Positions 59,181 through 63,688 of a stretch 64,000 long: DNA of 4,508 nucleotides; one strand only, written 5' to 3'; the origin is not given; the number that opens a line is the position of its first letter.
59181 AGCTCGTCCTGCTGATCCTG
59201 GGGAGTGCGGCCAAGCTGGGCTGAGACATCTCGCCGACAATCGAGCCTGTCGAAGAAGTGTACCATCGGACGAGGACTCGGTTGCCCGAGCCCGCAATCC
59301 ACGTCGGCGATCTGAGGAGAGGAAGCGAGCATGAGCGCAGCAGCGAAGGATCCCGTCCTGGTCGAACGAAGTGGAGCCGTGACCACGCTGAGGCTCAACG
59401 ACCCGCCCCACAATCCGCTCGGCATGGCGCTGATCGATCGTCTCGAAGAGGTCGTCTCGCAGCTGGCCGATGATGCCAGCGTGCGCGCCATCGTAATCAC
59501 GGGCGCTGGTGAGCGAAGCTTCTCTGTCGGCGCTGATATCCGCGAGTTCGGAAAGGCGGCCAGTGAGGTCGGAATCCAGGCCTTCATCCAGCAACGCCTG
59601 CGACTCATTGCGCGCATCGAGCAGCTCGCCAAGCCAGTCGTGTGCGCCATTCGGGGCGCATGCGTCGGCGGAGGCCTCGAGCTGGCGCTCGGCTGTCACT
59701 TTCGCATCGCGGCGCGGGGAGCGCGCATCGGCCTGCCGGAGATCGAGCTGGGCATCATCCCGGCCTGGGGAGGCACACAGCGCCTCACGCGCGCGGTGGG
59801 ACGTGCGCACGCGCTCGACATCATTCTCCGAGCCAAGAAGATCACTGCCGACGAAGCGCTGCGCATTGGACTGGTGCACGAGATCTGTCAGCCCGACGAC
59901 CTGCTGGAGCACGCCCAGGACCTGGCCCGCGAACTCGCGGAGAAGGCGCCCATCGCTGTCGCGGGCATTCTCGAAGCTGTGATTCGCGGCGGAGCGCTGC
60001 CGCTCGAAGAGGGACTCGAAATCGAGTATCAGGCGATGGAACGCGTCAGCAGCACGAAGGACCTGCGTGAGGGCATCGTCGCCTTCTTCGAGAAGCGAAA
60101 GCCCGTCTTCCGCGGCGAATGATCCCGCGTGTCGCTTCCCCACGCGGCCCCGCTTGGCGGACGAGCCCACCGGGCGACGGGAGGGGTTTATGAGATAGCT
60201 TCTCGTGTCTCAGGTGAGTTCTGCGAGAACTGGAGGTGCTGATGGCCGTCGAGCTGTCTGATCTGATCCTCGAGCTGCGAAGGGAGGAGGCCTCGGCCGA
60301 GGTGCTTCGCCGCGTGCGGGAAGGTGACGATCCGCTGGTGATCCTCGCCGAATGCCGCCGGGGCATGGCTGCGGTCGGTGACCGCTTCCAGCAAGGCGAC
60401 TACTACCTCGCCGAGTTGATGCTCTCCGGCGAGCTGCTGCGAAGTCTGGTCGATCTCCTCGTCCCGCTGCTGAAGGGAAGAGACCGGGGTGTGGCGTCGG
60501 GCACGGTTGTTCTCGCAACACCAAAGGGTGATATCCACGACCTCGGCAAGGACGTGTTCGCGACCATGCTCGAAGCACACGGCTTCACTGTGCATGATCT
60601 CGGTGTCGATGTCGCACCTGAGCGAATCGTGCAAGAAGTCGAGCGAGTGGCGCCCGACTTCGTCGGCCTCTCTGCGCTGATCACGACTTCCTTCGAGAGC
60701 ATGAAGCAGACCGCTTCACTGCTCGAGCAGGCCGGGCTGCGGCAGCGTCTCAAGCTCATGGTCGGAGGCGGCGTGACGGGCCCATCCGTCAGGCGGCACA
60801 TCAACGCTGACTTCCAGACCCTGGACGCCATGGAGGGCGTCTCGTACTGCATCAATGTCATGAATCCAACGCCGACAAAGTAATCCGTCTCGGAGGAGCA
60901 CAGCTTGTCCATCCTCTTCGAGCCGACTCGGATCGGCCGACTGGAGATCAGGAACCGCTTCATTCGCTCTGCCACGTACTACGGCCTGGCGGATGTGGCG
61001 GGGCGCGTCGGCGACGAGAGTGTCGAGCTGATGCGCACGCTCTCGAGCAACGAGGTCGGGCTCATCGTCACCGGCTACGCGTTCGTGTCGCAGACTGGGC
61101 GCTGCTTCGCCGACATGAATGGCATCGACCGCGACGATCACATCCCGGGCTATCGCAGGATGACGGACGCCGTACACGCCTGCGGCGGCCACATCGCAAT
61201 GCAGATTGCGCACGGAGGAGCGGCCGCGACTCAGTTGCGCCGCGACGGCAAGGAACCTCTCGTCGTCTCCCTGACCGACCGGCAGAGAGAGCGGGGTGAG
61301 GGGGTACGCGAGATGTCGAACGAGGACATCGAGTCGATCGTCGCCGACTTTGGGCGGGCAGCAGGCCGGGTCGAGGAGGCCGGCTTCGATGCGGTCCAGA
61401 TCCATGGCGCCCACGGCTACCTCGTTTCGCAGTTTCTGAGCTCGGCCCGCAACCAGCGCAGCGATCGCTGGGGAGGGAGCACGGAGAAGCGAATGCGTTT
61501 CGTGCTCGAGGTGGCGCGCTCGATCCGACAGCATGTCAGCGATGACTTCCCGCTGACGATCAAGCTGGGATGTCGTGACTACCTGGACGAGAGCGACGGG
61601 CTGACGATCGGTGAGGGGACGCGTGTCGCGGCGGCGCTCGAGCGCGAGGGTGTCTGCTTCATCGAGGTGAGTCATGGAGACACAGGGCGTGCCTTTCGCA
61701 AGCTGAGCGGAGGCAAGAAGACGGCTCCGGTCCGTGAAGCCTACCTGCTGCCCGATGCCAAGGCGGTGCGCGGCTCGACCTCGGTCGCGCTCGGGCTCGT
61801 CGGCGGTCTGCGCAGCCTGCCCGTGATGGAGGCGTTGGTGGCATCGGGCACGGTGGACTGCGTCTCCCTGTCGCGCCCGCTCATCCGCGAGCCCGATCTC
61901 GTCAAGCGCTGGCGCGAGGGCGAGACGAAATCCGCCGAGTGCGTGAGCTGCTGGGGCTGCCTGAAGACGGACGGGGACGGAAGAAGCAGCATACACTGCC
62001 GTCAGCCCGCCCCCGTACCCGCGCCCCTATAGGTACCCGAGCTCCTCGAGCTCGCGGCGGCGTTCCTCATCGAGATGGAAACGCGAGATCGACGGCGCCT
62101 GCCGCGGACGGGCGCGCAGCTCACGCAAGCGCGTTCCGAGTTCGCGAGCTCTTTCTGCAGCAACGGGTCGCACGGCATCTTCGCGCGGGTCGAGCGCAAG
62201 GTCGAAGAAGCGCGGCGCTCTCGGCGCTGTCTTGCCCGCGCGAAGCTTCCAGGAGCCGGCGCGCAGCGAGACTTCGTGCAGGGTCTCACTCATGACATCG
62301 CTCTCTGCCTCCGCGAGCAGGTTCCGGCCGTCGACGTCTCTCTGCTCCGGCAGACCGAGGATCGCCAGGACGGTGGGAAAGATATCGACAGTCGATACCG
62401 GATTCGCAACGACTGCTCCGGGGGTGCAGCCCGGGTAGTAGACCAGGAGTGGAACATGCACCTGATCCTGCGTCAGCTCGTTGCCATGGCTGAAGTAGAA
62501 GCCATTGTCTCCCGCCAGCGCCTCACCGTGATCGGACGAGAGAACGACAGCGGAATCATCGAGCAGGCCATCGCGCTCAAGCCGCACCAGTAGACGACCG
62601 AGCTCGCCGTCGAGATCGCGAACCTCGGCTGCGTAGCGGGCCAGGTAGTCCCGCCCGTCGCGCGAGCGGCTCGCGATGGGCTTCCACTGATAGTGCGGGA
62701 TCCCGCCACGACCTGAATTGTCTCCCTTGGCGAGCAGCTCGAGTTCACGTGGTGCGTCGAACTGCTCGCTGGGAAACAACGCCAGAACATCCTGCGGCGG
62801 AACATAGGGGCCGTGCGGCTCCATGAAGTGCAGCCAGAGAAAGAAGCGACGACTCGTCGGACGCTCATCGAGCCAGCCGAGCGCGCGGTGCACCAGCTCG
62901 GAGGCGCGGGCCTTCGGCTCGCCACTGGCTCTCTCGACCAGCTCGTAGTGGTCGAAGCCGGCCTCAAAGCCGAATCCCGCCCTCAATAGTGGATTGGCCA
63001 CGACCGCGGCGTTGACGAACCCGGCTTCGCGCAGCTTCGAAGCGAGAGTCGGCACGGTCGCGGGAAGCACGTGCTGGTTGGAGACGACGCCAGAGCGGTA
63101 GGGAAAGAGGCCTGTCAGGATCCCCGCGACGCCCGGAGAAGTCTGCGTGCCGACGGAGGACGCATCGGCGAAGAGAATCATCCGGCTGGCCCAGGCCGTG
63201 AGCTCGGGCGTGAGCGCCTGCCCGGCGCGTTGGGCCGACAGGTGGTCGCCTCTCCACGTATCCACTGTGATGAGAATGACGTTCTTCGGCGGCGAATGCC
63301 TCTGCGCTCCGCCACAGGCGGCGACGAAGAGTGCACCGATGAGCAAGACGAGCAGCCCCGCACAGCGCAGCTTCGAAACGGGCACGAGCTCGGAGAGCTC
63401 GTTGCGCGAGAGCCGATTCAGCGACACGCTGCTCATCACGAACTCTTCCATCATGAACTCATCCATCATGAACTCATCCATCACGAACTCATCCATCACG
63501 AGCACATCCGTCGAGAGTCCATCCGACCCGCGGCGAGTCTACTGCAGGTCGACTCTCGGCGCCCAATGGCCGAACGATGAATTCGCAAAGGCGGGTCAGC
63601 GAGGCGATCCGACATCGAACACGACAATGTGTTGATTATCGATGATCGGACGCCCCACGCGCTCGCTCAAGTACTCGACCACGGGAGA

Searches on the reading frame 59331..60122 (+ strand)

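Call 10: search_protein_families(library=pfam, proteins=[window:59331-60122:+], max_evalue=0.001)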
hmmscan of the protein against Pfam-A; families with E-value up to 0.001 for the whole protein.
window:59331-60122:+ (263 aa): 2 families
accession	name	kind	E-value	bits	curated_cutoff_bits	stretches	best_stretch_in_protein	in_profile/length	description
PF00378.25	ECH_1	-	3.2e-61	207.3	27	1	13-262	2-250/251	Enoyl-CoA hydratase/isomerase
PF16113.10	ECH_2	-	1.7e-37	130.1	27.2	2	19-199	3-185/335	Enoyl-CoA hydratase/isomerase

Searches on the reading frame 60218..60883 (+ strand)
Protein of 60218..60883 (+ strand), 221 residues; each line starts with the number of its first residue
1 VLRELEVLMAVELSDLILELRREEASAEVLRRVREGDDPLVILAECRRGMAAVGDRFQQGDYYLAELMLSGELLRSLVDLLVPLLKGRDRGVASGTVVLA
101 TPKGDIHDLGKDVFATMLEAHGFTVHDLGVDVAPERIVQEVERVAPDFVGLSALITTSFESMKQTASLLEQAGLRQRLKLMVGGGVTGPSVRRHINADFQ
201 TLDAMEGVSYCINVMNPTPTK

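Call 10: search_protein_families(library=pfam, proteins=[window:60218-60883:+], max_evalue=0.001)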
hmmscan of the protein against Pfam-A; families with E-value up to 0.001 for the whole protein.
window:60218-60883:+ (221 aa): 2 families
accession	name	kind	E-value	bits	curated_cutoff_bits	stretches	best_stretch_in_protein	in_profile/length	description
PF02310.24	B12-binding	-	1.2e-24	86.9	32.1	1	96-188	2-92/121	B12 binding domain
PF02607.22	B12-binding_2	-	1.8e-10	41.3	23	1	12-81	4-73/74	B12 binding domain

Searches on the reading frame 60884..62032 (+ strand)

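Call 10: search_protein_families(library=pfam, proteins=[window:60884-62032:+], max_evalue=0.001)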
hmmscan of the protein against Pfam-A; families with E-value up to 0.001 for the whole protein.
window:60884-62032:+ (382 aa): 1 family
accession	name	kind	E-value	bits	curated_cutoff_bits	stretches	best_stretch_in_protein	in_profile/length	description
PF00724.26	Oxidored_FMN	-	8.2e-66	223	27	1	11-346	2-338/342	NADH:flavin oxidoreductase / NADH oxidase family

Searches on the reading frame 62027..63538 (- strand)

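Call 10: search_protein_families(library=pfam, proteins=[window:62027-63538:-], max_evalue=0.001)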
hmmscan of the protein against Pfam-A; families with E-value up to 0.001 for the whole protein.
window:62027-63538:- (503 aa): 2 families
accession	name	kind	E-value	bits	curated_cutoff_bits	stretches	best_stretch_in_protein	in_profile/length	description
PF00884.28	Sulfatase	-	8.8e-46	157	25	1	85-395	1-300/301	Sulfatase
PF01663.27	Phosphodiest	-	6.3e-12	46.2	23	2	87-162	1-73/342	Type I phosphodiesterase / nucleotide pyrophosphatase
